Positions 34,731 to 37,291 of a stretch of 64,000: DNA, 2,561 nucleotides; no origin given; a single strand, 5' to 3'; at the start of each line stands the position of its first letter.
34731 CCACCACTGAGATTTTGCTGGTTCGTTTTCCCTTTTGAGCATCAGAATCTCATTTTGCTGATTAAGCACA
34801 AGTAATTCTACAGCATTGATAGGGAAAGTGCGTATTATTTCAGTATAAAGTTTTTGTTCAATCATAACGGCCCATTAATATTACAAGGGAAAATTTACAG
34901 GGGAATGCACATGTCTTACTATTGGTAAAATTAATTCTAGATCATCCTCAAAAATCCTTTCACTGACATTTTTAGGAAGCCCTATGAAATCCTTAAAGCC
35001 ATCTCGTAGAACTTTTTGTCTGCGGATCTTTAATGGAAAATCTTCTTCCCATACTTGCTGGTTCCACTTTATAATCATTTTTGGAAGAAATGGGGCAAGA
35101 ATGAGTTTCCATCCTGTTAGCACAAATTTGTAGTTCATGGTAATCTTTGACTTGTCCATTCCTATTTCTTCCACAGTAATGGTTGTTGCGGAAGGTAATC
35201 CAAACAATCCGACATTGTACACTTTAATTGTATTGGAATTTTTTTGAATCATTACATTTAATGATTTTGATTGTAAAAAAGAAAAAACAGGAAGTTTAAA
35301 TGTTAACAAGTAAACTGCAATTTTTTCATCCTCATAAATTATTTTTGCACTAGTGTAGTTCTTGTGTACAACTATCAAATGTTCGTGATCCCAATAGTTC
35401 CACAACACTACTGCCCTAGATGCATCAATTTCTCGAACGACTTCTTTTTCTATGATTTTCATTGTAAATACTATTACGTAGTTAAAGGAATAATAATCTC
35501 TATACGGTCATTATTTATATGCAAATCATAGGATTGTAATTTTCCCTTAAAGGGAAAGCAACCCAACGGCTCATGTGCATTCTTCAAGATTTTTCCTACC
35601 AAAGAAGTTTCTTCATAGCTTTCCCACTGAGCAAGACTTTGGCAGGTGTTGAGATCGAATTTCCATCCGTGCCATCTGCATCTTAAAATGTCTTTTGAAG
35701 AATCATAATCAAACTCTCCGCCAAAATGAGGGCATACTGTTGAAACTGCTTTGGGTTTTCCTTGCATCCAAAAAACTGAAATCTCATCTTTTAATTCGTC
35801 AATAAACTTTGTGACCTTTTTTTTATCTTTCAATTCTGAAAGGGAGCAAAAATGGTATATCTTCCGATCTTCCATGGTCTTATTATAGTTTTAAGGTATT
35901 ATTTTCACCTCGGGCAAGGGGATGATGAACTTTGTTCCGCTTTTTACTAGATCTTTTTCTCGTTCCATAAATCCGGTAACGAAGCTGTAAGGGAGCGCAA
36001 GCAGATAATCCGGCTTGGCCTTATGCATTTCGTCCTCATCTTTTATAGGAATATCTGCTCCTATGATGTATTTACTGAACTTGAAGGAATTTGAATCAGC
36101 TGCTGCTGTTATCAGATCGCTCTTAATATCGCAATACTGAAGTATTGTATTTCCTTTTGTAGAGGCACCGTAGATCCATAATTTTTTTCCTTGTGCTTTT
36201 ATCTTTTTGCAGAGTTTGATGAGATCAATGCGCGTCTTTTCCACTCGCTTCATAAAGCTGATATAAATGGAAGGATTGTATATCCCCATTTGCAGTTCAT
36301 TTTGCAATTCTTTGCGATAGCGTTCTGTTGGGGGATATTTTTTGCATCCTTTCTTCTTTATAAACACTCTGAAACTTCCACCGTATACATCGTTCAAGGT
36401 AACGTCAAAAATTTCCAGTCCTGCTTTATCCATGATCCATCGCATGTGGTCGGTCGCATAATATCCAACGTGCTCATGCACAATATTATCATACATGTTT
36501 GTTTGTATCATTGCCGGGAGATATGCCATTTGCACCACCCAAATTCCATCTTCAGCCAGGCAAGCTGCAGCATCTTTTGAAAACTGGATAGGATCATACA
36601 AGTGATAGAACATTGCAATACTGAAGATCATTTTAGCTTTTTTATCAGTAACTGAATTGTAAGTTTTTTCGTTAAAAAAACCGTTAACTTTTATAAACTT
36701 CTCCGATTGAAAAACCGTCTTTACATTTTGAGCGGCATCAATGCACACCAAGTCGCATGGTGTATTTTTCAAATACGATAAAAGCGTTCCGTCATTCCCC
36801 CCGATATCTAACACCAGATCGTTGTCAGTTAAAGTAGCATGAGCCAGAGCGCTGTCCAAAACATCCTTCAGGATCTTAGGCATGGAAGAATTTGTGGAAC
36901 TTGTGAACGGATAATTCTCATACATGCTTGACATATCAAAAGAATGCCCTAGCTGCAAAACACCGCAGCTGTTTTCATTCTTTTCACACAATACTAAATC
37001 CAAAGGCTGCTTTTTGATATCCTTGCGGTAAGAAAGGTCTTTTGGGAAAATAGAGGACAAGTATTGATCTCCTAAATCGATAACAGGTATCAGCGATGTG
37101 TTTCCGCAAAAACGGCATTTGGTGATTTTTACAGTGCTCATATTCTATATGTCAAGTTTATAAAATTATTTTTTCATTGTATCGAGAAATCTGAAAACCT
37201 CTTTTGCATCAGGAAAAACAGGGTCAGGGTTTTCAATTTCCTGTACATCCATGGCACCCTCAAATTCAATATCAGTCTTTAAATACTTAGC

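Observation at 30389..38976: Ten-gene Arn-like operon for a heavily tailored amino sugar, with no characterised counterpart I can name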

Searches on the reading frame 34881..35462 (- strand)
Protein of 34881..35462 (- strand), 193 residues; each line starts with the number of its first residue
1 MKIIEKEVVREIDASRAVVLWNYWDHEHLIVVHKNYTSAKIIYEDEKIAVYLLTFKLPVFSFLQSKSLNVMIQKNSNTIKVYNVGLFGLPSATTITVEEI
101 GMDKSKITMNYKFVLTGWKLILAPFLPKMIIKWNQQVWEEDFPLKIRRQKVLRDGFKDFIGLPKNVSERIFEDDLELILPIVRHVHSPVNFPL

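Call 5: search_protein_families(library=pfam, proteins=[window:34881-35462:-], max_evalue=0.01)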
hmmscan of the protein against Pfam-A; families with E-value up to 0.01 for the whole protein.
window:34881-35462:- (193 aa): 1 family
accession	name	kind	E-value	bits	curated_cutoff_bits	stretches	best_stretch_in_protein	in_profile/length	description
PF14386.11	DUF4417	-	0.0075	16.2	28.9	0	61-138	95-170/183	Domain of unknown function (DUF4417)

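Call 6: search_protein_families(library=ncbifam, proteins=[window:34881-35462:-], max_evalue=0.01)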
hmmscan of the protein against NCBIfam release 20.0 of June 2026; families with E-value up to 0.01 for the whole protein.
window:34881-35462:- (193 aa): 0 families

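Call 33: search_solved_structures(query=window:34881-35462:-, max_evalue=10, show_alignments=2)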
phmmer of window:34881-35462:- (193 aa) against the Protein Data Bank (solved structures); distinct sequences matched with E-value up to 10: 0.

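Call 37: find_homologous_proteins(query=window:34881-35462:-, max_evalue=0.001)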
Query window:34881-35462:- (193 aa): 46 proteins with E <= 0.001 among 123 candidates.
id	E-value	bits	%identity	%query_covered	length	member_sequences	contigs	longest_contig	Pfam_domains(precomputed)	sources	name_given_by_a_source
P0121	5.0e-110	384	88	100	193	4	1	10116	-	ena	-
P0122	2.5e-107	375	89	100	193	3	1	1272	-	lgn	-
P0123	2.4e-98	346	79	100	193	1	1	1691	-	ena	-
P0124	3.9e-98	345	80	100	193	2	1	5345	-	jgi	jgi:hypothetical protein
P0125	1.4e-84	301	69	100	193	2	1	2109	-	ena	-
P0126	1.7e-81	291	63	100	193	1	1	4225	-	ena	-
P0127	1.6e-80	288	65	100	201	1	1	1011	-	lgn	-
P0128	2.8e-78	280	63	100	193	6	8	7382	-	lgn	-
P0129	7.4e-77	276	62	100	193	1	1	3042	-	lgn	-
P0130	1.6e-76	275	61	100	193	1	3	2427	-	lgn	-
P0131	1.3e-74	268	60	100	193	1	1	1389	-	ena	-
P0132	4.0e-70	254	57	99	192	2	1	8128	-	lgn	-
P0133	1.3e-65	239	57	98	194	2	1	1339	-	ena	-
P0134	5.3e-64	234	56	98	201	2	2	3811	-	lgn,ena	-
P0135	1.3e-63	232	58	99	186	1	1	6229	-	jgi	jgi:hypothetical protein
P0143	5.5e-56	208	52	98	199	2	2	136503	-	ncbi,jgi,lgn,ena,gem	-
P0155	2.7e-44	169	44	96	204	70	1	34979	-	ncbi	-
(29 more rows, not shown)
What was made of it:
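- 34881..35462 (-): Catalytic (mononuclear iron) subunit of the split Rieske oxygenase, 193 aa, SRPBCC fold. 46 homologue clusters, all unnamed (call 37).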

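Call 38: find_encoding_contigs(protein=P0121, flank=10000, max_places=1)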
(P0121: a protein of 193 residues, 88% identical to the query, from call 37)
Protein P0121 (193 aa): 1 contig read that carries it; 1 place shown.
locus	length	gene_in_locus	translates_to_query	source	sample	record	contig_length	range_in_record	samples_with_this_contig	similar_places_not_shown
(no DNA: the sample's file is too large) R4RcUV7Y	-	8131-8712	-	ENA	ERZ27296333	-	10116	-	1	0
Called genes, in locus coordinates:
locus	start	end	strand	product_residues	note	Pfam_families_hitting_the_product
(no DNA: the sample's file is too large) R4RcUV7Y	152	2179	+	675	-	PF24677:DUF7657, PF24672:DUF7654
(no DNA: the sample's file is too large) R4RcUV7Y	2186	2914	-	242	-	-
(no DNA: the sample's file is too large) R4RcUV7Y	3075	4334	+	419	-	PF08421:Methyltransf_13, PF13489:Methyltransf_23, PF08484:Methyltransf_14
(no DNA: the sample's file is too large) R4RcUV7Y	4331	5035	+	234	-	PF00535:Glycos_transf_2, PF13641:Glyco_tranf_2_3 (weak)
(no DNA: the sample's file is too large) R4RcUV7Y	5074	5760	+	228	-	PF05175:MTS (weak), PF06325:PrmA (weak), PF13847:Methyltransf_31, PF08241:Methyltransf_11, PF08242:Methyltransf_12 (weak), PF13649:Methyltransf_25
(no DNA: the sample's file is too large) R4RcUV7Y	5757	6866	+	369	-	PF01041:DegT_DnrJ_EryC1, PF01212:Beta_elim_lyase (faint)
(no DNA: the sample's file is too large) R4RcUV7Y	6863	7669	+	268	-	PF13489:Methyltransf_23, PF08241:Methyltransf_11, PF08242:Methyltransf_12, PF13649:Methyltransf_25, PF13847:Methyltransf_31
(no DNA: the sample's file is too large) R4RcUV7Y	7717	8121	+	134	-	PF00355:Rieske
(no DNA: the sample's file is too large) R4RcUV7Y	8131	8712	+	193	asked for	-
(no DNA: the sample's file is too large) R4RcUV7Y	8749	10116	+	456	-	?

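Call 39: find_encoding_contigs(protein=P0143, flank=8000, max_places=1)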
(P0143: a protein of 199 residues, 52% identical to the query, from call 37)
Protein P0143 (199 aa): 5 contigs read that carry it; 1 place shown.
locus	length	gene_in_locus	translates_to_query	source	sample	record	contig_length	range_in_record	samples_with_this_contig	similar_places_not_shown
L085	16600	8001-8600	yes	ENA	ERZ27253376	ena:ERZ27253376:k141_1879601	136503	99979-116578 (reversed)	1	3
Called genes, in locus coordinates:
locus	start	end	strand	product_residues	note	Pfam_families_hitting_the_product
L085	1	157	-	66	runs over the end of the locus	PF12732:YtxH (weak)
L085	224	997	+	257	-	-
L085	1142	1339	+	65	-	PF00313:CSD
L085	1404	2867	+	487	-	PF03193:RsgA_GTPase (faint), PF00005:ABC_tran, PF02463:SMC_N (faint), PF13191:AAA_16 (faint), PF13401:AAA_22 (faint), PF13476:AAA_23 (faint), PF00005:ABC_tran, PF13304:AAA_21 (weak), +2 more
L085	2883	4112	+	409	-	PF00070:Pyr_redox (faint), PF00890:FAD_binding_2, PF01266:DAO (weak), PF03486:HI0933_like, PF07992:Pyr_redox_2, PF12831:FAD_oxidored, PF13450:NAD_binding_8 (weak), PF22780:HI0933_like_1st, +2 more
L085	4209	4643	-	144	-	-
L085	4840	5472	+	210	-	PF00180:Iso_dh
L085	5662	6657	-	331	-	-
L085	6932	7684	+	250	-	PF00106:adh_short, PF08659:KR (weak), PF13561:adh_short_C2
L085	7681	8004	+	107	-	PF00355:Rieske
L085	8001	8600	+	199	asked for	-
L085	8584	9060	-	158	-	-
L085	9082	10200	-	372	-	PF01073:3Beta_HSD, PF01370:Epimerase, PF02719:Polysacc_synt_2 (weak), PF04321:RmlD_sub_bind, PF16363:GDP_Man_Dehyd, PF07993:NAD_binding_4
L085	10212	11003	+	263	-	PF00535:Glycos_transf_2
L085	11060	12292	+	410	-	PF08421:Methyltransf_13, PF13489:Methyltransf_23, PF13649:Methyltransf_25, PF13847:Methyltransf_31 (weak), PF08241:Methyltransf_11, PF08242:Methyltransf_12, PF08484:Methyltransf_14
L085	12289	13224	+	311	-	PF01073:3Beta_HSD, PF01370:Epimerase, PF02719:Polysacc_synt_2, PF04321:RmlD_sub_bind, PF05368:NmrA (faint), PF07993:NAD_binding_4 (faint), PF16363:GDP_Man_Dehyd, PF13460:NAD_binding_10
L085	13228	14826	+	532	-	-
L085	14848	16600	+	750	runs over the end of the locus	PF13231:PMT_2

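Call 40: find_encoding_contigs(protein=P0155, flank=8000, max_places=1)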
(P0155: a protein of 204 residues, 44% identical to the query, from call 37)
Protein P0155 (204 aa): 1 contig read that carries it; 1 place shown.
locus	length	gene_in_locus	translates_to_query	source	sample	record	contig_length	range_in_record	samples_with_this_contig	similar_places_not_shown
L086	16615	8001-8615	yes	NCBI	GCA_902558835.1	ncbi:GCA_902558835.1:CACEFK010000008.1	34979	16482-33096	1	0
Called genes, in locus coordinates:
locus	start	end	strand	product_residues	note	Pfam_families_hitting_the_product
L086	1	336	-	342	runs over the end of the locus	PF01171:ATP_bind_3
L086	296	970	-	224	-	PF02776:TPP_enzyme_N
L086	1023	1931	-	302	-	PF01745:IPT, PF01715:IPPT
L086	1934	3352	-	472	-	PF00089:Trypsin, PF04495:GRASP55_65 (faint), PF13365:Trypsin_2, PF00595:PDZ, PF13180:PDZ_2, PF17820:PDZ_6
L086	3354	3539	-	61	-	PF09838:DUF2065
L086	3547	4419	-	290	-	PF01145:Band_7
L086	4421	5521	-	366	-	PF12221:HflK_N (weak), PF01145:Band_7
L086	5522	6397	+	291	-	PF10609:ParA, PF00142:Fer4_NifH (faint), PF01656:CbiA, PF09140:MipZ, PF13614:AAA_31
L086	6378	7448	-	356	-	PF02511:Thy1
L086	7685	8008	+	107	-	PF00355:Rieske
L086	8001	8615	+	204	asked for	-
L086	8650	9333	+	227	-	PF00535:Glycos_transf_2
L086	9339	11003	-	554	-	-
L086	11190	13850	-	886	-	PF01326:PPDK_N, PF00391:PEP-utilizers, PF02896:PEP-utilizers_C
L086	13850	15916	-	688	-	PF02092:tRNA_synt_2f, PF05746:DALR_1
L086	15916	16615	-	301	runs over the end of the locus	PF02091:tRNA-synt_2e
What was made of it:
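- On Rieske non-haem iron oxygenases: None in the cluster (call 5), and none next to the pair in L085 or L086 (calls 39, 40).
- The Rieske pair also occurs in a minimal Rieske + catalytic subunit + GT2 + polytopic-protein cluster with no sugar-tailoring genes (L086, call 40).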

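Call 55: predict_structure(alignment_id=A2)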
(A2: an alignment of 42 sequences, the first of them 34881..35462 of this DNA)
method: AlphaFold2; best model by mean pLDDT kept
length: 193 residues; sequences in the alignment: 42
mean_pLDDT: 93.4   pTM: 0.87
mean pLDDT of the five models: 93.4, 92.6, 92.4, 92.1, 91.9
residues with pLDDT >= 90: 160; 70-90: 32; 50-70: 1; < 50: 0
segments of 3 or more residues with pLDDT < 50: none
pLDDT, mean of each block of 10 residues (from residue 1): 97 97 95 93 96 87 90 98 91 98 97 96 93 94 96 88 88 92 92 80
secondary structure, 60 per line:
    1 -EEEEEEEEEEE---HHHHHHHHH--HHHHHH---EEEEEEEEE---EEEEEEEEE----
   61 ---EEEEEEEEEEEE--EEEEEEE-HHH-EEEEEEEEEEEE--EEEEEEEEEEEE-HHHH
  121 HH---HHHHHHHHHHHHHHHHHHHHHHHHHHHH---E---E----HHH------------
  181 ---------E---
elements in order: E2-12 H16-24 H27-32 E36-44 E48-56 E64-75 E78-84 E90-101 E104-115 H117-122 H126-153
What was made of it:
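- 34881..35462 (-): AF2 pLDDT 93.4 (call 55).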

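Call 58: fold_search(model_id=the predicted structure, library=pdb)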
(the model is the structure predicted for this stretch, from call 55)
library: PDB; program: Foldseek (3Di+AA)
matches with E <= 10: 1252; with E <= 0.001: 232
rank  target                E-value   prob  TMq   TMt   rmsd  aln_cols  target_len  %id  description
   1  4qdf_B                3.4e-06  1.00  0.51  0.30   4.7       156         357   14  Crystal structure of apo KshA5 and KshA1 in complex with 1,4-30Q-CoA from R. rhodochrous (released 2014-07-30)
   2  3tfz_E                7.6e-06  1.00  0.66  0.77   2.3       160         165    9  Crystal structure of Zhui aromatase/cyclase from Streptomcyes sp. R1128 (released 2011-09-14)
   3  3tfz_A                8.0e-06  1.00  0.53  0.60   5.5       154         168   10  Crystal structure of Zhui aromatase/cyclase from Streptomcyes sp. R1128 (released 2011-09-14)
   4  4ytx_P                8.0e-06  1.00  0.47  0.55  22.1       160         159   12  Crystal structure of Ups1-Mdm35 complex with PA (released 2015-08-12)
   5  3tvq                  8.5e-06  1.00  0.67  0.83   2.4       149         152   11  Crystal structure of TCM Aro/Cyc complexed with trans-dihidroquercetin (released 2012-04-04)
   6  3tfz_F                8.5e-06  1.00  0.61  0.72   3.8       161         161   10  Crystal structure of Zhui aromatase/cyclase from Streptomcyes sp. R1128 (released 2011-09-14)
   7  2flh_C                1.1e-05  1.00  0.44  0.54   6.6       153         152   16  Crystal structure of cytokinin-specific binding protein from mung bean in complex with cytokinin (released 2006-11-21)
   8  5z8o_B                1.3e-05  1.00  0.62  0.80   2.7       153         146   10  Structural of START superfamily protein MSMEG_0129 from Mycobacterium smegmatis (released 2018-03-21)
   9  3p9v_B                1.3e-05  1.00  0.48  0.58   5.0       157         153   15  High Resolution Crystal Structure of protein Maqu_3174 from Marinobacter aquaeolei, Northeast Structural Genomics Cons (released 2010-10-27)
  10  2zyl                  1.4e-05  1.00  0.48  0.29   5.0       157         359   10  Crystal structure of 3-ketosteroid-9-alpha-hydroxylase (KshA) from M. tuberculosis (released 2009-03-03)
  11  6wnd_C                1.5e-05  1.00  0.60  0.37   3.3       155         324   15  Structure of the Rieske non-heme iron oxygenase GxtA with dideoxysaxitoxin bound (released 2020-06-17)
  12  7szh_B                1.6e-05  1.00  0.56  0.35   3.9       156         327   13  Structure of the Rieske Non-heme Iron Oxygenase SxtT with beta-saxitoxinol Bound (released 2022-01-19)
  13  2res                  1.7e-05  1.00  0.67  0.83   2.5       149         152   11  Tetracenomycin ARO/CYC mutant R69A (released 2008-04-22)
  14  2rer                  1.7e-05  1.00  0.67  0.82   2.5       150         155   11  Crystal structure of the aromatase/cyclase domain of TcmN from Streptomyces glaucescens (released 2008-04-22)
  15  3tfz_B                1.8e-05  1.00  0.60  0.69   3.6       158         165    8  Crystal structure of Zhui aromatase/cyclase from Streptomcyes sp. R1128 (released 2011-09-14)
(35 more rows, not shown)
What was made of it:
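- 34881..35462 (-): Foldseek places KshA first and SxtT/GxtA catalytic domains in the top ranks, interleaved with non-oxygenase SRPBCC proteins at similar E-values (call 58).
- On Rieske non-haem iron oxygenases: The fold matches KshA, SxtT and GxtA (call 58).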

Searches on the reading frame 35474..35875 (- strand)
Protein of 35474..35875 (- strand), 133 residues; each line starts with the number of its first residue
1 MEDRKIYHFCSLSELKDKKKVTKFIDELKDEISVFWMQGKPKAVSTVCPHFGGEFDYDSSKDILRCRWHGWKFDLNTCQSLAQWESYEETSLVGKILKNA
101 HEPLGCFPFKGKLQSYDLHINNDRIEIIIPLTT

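Call 5: search_protein_families(library=pfam, proteins=[window:35474-35875:-], max_evalue=0.01)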
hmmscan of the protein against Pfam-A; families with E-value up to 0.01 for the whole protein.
window:35474-35875:- (133 aa): 2 families
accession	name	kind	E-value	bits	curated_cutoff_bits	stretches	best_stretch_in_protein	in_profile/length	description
PF00355.32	Rieske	-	4.5e-11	43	20.3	1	7-79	3-74/88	Rieske [2Fe-2S] domain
PF22543.2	Rieske_4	-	0.0033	18.1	28.4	1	15-84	9-81/119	Soluble Rieske-type ferredoxin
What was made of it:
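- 35474..35875 (-): Rieske [2Fe-2S] subunit, 133 aa, of a split Rieske non-haem iron oxygenase. PF00355, E 4.5e-11 (call 5).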

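Call 6: search_protein_families(library=ncbifam, proteins=[window:35474-35875:-], max_evalue=0.01)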
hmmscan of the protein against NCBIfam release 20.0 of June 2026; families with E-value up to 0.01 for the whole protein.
window:35474-35875:- (133 aa): 1 family
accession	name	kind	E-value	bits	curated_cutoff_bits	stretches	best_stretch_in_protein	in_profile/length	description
NF007422.0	PRK09965.1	equivalog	0.0081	16.2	113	0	9-82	6-77/106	bifunctional 3-phenylpropionate/cinnamic acid dioxygenase ferredoxin subunit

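Call 34: search_solved_structures(query=window:35474-35875:-, max_evalue=0.1)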
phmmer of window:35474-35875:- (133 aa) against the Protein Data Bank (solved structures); distinct sequences matched with E-value up to 0.1: 9.
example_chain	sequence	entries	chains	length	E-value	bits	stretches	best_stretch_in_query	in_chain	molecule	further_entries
8hn2_A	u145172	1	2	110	0.0043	20.4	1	29-74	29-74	Cytochrome b6-f complex iron-sulfur subunit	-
9rk4_A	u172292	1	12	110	0.0048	20.3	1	40-76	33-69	Similar to the Rieske Protein II of bc1 complex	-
7fhr_A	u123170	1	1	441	0.0078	19.6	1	39-79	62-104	Putative Phthalate 4,5-dioxygenase, subunit alpha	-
3d89_A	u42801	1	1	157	0.013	18.9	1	4-84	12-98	Rieske domain-containing protein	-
6y8j_A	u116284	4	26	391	0.013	18.8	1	42-83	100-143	Carnitine monooxygenase oxygenase subunit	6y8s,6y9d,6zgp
6y9c_A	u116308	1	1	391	0.013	18.8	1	42-83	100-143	Carnitine monooxygenase oxygenase subunit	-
2i7f_A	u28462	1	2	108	0.027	17.8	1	8-78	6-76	Ferredoxin component of dioxygenase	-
7fjl_A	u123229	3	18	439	0.035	17.5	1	37-77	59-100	Rieske (2Fe-2S) domain protein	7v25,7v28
2m1c_A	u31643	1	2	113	0.081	16.3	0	87-129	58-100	DHH subfamily 1 protein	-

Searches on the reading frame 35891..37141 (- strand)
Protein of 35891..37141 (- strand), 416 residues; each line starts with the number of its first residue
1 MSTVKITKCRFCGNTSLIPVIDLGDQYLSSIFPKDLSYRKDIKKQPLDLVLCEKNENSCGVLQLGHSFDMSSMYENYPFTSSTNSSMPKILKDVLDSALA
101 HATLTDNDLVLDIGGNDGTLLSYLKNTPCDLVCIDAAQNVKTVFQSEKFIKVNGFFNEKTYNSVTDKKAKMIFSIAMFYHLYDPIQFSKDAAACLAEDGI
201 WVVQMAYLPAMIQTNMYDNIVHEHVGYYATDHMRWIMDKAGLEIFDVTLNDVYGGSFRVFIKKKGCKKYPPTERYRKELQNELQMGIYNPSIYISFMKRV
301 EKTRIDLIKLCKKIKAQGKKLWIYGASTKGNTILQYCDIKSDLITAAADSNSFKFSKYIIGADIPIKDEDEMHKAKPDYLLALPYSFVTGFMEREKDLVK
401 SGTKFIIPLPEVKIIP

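Call 5: search_protein_families(library=pfam, proteins=[window:35891-37141:-], max_evalue=0.01)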
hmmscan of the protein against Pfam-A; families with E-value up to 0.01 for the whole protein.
window:35891-37141:- (416 aa): 5 families
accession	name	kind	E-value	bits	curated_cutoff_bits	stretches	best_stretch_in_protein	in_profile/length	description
PF08484.17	Methyltransf_14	-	3.4e-43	147.6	23.5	1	252-410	2-160/160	C-methyltransferase C-terminal domain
PF13489.12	Methyltransf_23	-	2.5e-14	53.8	27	1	103-244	19-161/164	Methyltransferase domain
PF08421.16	Methyltransf_13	-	2.3e-12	47.3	31.3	1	9-74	1-62/62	Putative zinc binding domain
PF08241.18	Methyltransf_11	-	0.00021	22.3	21.2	1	111-202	1-94/95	Methyltransferase domain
PF08242.18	Methyltransf_12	-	0.00027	22.1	30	1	111-200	1-97/98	Methyltransferase domain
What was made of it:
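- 35891..37141 (-): NDP-hexose 3-C-methyltransferase of the TylC3/MtmC/TcaB9/KijD1 type, 416 aa. Methyltransf_13 + Methyltransf_23 + Methyltransf_14 (call 5).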

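Call 6: search_protein_families(library=ncbifam, proteins=[window:35891-37141:-], max_evalue=0.01)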
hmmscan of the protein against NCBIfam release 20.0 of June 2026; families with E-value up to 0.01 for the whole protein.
window:35891-37141:- (416 aa): 3 families
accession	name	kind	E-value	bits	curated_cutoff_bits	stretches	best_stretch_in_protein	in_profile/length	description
NF011650.0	PRK15068.1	equivalog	0.00083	18.3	209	1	105-205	121-227/324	tRNA 5-methoxyuridine(34)/uridine 5-oxyacetic acid(34) synthase CmoB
TIGR00452.1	TIGR00452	equivalog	0.0069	15.2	275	0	106-206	117-222/316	tRNA 5-methoxyuridine(34)/uridine 5-oxyacetic acid(34) synthase CmoB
NF045667.1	MTase_DVU1556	equivalog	0.0083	15.6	155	0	95-204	11-120/213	DVU_1556 family methyltransferase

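Call 20: search_solved_structures(query=window:35891-37141:-, max_evalue=0.001)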
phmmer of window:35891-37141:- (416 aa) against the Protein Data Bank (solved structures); distinct sequences matched with E-value up to 0.001: 10.
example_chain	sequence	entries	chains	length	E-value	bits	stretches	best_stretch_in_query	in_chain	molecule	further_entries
4rv9_A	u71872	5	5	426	8.8e-50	172.8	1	5-416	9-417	D-mycarose 3-C-methyltransferase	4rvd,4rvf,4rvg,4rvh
5t64_A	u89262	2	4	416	9.8e-37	129.8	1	7-415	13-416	Sugar 3-C-methyl transferase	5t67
5t6b_A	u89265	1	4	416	8.6e-36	126.7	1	7-414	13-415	Sugar 3-C-methyl transferase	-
3ndi_A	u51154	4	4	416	1.4e-34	122.7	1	7-414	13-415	Methyltransferase | TcaB9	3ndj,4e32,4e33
4e2x_A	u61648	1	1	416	1.4e-34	122.7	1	7-414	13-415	TcaB9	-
4e2y_A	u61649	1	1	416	3.6e-34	121.4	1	7-414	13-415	TcaB9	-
4e31_A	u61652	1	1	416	4.7e-34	121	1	7-414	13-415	TcaB9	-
4e2w_A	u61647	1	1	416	1.1e-33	119.7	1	7-414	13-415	TcaB9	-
4e2z_A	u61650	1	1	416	1.3e-33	119.5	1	7-414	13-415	TcaB9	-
4e30_A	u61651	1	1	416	2.9e-33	118.4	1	7-414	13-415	TcaB9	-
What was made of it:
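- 35891..37141 (-): Full-length PDB hits MtmC 4rv9 (9e-50), KijD1 and TcaB9 (call 20).
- On NDP-hexose 3-C-methyltransferases (TylC3/TcaB9): MtmC 9e-50, with KijD1 and TcaB9 at 1e-34 to 1e-36, over residues 5-416 (call 20).
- Closest known: Branched 3-C-methyl-6-deoxyhexose pathways: proposed GDP-virenose route of Coxiella. Same: The same class of 3-C-methyltransferase acts on a 4-keto-6-deoxy sugar nucleotide (call 20), followed by epimerase/reductase or 4-aminotransferase steps.
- C-MT class shown (calls 5, 20).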
